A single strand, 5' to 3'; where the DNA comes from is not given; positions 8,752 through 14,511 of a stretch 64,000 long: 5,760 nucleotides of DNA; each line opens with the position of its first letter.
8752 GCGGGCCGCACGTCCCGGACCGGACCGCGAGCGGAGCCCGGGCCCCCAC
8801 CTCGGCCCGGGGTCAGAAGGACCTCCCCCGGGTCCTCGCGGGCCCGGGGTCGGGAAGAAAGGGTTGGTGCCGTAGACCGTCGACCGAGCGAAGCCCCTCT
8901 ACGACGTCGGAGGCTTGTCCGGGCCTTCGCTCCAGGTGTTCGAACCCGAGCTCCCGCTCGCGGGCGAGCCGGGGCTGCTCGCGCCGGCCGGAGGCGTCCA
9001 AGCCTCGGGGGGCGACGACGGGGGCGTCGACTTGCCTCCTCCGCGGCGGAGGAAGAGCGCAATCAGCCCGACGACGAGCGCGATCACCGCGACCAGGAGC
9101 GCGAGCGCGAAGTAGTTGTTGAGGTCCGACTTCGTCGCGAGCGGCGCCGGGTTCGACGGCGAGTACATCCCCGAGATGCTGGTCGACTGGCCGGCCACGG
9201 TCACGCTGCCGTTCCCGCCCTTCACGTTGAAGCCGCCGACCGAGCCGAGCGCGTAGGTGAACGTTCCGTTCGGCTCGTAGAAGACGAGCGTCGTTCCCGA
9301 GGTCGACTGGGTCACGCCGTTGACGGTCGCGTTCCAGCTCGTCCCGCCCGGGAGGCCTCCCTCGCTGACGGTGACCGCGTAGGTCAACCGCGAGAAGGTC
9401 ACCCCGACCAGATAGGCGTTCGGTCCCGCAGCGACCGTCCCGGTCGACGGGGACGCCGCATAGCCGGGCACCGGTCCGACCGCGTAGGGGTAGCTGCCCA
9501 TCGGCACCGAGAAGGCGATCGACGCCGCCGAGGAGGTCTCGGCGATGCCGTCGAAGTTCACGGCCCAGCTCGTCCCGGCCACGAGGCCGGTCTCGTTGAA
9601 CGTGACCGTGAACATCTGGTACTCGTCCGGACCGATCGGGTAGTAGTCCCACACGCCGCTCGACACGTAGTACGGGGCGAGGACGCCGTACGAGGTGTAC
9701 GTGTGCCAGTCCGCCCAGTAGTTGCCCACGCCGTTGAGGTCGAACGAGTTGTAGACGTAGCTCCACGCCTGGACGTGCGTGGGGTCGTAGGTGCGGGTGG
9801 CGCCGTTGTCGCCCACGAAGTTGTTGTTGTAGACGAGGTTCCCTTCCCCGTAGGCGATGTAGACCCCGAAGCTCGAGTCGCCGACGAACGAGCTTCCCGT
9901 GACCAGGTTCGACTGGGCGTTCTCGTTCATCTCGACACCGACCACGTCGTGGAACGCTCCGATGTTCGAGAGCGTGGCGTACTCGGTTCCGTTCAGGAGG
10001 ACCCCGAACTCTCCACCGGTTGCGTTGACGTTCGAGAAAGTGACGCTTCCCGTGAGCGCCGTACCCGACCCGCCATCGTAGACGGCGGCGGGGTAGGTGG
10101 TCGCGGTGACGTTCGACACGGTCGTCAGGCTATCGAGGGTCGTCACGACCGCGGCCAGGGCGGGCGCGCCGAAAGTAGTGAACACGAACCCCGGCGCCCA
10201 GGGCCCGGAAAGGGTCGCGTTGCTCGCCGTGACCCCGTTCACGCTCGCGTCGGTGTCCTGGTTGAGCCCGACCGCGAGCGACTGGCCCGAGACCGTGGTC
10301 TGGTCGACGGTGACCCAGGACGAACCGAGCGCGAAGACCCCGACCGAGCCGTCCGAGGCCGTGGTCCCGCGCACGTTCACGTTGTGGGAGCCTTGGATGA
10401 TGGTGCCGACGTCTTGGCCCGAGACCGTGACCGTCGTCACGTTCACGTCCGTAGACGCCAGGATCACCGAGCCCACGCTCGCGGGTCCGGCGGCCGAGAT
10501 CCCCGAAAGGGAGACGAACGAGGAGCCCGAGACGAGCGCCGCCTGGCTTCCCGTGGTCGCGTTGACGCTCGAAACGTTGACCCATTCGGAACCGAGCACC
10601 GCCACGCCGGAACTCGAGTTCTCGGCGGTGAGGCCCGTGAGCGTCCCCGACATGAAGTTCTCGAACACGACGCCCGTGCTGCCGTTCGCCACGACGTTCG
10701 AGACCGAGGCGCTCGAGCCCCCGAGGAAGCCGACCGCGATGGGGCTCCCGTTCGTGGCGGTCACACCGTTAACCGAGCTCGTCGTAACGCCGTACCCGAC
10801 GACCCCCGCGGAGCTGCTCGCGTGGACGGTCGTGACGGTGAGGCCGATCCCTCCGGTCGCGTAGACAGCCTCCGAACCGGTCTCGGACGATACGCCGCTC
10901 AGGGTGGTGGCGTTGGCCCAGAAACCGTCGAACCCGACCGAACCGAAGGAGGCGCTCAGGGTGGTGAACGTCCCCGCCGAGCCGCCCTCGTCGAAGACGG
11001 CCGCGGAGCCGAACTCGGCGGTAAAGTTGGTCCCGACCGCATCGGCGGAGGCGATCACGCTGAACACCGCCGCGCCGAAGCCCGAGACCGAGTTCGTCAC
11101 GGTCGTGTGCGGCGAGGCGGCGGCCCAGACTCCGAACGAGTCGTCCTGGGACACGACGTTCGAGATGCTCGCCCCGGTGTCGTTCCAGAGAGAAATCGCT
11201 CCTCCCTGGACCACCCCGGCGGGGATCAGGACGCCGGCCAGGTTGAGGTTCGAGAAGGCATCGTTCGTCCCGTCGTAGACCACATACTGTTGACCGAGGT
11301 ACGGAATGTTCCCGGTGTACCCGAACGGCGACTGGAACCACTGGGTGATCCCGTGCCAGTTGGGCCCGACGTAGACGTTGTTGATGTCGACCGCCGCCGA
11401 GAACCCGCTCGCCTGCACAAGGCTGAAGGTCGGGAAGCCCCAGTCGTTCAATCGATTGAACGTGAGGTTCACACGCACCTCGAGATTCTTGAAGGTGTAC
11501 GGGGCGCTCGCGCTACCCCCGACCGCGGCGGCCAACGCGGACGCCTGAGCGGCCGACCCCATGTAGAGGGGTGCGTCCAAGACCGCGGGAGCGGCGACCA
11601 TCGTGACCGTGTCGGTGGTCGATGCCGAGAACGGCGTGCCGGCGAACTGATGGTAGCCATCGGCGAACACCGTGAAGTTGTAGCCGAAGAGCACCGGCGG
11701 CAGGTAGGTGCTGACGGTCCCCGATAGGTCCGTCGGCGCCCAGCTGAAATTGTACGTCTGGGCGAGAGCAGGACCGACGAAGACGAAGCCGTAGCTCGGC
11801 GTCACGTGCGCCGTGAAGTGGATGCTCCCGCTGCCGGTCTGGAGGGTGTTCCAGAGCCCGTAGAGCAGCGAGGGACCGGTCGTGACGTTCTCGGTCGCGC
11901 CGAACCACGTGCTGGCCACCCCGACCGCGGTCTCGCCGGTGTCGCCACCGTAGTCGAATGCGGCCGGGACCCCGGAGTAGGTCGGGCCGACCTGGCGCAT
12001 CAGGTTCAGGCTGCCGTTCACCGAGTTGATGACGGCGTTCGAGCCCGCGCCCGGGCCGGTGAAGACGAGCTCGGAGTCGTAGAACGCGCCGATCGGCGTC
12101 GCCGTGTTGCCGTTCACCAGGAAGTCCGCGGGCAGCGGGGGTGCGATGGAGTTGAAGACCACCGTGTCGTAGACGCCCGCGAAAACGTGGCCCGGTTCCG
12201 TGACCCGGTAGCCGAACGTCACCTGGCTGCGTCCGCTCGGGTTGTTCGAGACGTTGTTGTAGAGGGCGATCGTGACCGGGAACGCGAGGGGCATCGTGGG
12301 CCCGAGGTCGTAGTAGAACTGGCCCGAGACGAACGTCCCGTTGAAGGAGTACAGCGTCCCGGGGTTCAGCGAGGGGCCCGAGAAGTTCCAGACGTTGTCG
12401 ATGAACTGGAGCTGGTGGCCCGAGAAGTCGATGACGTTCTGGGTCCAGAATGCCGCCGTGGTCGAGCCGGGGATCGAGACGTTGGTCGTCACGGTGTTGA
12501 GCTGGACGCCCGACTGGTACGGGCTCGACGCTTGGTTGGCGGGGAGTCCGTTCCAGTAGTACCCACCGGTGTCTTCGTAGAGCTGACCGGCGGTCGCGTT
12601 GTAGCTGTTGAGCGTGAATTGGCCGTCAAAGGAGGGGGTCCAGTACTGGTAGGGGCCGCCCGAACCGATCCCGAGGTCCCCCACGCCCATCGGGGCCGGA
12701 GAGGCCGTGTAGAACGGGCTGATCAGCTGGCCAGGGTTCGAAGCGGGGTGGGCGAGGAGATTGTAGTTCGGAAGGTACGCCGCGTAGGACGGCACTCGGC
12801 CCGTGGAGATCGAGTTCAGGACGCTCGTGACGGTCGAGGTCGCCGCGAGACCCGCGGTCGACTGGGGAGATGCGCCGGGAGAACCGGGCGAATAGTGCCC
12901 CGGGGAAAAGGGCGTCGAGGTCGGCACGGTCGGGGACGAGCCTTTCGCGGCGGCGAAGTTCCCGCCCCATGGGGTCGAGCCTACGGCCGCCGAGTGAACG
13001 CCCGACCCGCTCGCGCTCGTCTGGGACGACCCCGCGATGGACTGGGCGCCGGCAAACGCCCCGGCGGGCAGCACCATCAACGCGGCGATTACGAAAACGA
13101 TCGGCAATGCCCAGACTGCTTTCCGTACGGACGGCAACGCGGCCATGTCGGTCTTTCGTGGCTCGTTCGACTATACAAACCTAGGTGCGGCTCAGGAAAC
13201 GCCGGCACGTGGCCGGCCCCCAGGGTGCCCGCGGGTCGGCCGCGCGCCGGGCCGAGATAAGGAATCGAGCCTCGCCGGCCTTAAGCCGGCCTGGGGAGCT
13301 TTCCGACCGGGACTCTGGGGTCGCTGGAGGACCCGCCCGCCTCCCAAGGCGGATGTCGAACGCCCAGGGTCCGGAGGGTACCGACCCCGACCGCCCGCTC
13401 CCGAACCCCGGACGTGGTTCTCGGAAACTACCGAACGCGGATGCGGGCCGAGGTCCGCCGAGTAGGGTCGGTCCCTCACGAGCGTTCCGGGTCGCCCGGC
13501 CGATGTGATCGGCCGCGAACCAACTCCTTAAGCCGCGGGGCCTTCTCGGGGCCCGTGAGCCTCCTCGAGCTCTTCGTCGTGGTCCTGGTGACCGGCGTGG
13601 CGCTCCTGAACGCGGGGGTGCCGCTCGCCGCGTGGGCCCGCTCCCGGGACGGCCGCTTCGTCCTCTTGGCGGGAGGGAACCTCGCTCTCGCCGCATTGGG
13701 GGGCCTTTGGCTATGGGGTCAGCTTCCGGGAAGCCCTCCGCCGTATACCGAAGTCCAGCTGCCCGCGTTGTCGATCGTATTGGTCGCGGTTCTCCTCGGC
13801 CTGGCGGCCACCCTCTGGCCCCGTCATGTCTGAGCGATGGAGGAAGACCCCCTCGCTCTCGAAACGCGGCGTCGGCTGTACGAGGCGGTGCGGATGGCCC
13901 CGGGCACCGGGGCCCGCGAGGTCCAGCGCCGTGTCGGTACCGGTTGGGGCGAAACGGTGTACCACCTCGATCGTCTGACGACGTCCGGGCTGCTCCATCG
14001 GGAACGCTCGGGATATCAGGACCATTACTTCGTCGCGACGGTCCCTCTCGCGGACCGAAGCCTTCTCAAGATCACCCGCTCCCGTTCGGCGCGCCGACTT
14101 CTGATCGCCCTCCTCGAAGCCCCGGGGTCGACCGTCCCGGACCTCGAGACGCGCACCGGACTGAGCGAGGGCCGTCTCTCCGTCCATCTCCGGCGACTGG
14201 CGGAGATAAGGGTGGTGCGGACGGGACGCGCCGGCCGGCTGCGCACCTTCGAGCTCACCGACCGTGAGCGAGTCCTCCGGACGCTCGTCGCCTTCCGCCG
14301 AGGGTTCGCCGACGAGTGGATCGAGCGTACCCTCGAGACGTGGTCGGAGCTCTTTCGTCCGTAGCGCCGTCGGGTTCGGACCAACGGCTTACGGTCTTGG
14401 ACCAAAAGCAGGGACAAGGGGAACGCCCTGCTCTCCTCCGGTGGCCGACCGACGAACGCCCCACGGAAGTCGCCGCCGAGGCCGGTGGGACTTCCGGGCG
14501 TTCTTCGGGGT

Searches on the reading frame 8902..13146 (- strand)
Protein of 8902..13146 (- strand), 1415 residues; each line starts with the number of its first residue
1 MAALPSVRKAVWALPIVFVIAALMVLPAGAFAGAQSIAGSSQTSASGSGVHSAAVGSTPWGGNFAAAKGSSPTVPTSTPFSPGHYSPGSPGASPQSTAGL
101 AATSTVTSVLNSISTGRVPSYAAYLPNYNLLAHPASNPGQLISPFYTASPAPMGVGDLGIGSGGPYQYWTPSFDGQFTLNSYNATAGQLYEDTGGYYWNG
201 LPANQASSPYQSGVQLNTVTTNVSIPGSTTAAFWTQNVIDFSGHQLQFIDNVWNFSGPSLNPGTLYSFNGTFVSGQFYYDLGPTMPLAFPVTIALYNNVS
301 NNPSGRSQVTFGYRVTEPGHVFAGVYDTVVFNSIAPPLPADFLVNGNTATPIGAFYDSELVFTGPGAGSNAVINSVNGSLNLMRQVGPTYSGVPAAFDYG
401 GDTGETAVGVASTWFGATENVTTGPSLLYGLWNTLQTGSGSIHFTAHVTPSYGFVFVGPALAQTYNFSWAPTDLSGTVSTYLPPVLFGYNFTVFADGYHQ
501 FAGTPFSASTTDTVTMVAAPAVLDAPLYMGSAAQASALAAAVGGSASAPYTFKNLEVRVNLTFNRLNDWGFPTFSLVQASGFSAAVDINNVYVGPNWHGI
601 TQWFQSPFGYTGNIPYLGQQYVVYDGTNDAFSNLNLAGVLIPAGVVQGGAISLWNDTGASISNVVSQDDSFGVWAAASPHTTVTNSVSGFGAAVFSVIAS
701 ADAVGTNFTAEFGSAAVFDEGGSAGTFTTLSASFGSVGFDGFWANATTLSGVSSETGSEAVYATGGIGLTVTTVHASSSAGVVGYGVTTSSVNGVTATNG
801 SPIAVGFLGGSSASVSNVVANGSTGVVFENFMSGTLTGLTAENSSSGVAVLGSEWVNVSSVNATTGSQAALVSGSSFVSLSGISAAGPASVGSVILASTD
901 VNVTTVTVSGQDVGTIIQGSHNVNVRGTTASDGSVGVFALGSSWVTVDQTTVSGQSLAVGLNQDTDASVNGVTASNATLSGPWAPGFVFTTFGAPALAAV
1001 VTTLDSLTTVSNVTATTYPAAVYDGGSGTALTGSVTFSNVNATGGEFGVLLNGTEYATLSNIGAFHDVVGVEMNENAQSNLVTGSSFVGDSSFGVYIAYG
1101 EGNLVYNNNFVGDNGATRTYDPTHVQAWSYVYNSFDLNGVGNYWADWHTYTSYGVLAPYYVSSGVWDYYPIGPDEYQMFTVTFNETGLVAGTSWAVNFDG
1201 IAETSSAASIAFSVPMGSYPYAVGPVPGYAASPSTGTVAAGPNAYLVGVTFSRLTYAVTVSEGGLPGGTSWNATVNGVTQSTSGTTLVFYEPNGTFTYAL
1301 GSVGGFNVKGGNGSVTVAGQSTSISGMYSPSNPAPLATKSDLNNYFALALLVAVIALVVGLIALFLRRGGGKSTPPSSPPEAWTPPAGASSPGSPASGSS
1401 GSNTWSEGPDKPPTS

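Call 76: search_protein_families(library=pfam, proteins=[window:8902-13146:-], max_evalue=0.001)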
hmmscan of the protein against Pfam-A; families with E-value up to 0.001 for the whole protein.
window:8902-13146:- (1415 aa): 2 families
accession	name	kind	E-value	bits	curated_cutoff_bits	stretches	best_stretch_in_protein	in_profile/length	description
PF05317.16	Thermopsin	-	2.2e-52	178.5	25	1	144-410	7-256/256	Thermopsin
PF05048.19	NosD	-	2.3e-15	57.1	23.6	2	1022-1146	78-209/212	Periplasmic copper-binding protein (NosD)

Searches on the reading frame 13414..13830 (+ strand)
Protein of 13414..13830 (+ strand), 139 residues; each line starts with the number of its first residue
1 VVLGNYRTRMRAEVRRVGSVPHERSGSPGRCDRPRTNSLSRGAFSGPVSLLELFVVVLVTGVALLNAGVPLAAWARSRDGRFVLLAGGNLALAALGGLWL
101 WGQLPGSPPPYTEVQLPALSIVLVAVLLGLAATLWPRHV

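Call 76: search_protein_families(library=pfam, proteins=[window:13414-13830:+], max_evalue=0.001)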
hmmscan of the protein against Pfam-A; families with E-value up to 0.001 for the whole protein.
window:13414-13830:+ (139 aa): 1 family
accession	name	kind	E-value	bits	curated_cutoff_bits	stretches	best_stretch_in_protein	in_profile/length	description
PF23778.1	Phage_holin_2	-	0.00085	20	32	0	53-135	4-83/92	Putative phage holin family 2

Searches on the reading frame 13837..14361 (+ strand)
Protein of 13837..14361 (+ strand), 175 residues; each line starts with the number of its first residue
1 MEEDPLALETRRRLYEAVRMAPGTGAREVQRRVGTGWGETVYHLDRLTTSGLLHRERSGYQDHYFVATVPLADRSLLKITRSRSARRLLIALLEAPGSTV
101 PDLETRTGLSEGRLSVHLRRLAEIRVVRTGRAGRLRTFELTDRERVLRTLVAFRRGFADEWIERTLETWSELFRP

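Call 7: search_protein_families(library=pfam, proteins=[window:13837-14361:+], max_evalue=0.1)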
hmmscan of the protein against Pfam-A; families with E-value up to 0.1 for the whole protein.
window:13837-14361:+ (175 aa): 10 families
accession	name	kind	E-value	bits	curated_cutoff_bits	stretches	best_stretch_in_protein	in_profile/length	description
PF24266.1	HTH_HVO_0163_N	-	1.1e-13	51.5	31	1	9-76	2-69/70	HVO_0163, N-terminal HTH domain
PF13412.12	HTH_24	-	1.7e-07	31.1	21.9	1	83-127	3-47/48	Winged helix-turn-helix DNA-binding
PF12802.13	MarR_2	-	2.1e-07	31.4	27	1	83-127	5-50/61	MarR family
PF01022.26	HTH_5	-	4.2e-05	23.8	22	1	86-128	5-46/47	Bacterial regulatory protein, arsR family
PF24033.1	DUF7342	-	0.00034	21.1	31.6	0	24-86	18-80/150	Family of unknown function (DUF7342)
PF12840.13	HTH_20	-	0.00098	19.5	27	0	85-128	6-49/51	Helix-turn-helix domain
PF13463.12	HTH_27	-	0.0031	18.2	22.2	0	26-60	21-53/68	Winged helix DNA-binding domain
PF01978.25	TrmB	-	0.038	14.3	25.6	0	89-129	14-54/68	Sugar-specific transcriptional regulator TrmB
PF25212.1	HVO_A0114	-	0.042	14.1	27.6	0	84-135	23-74/84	HVO_A0114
PF13601.12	HTH_34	-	0.092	13.3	27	0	89-126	6-43/80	Winged helix DNA-binding domain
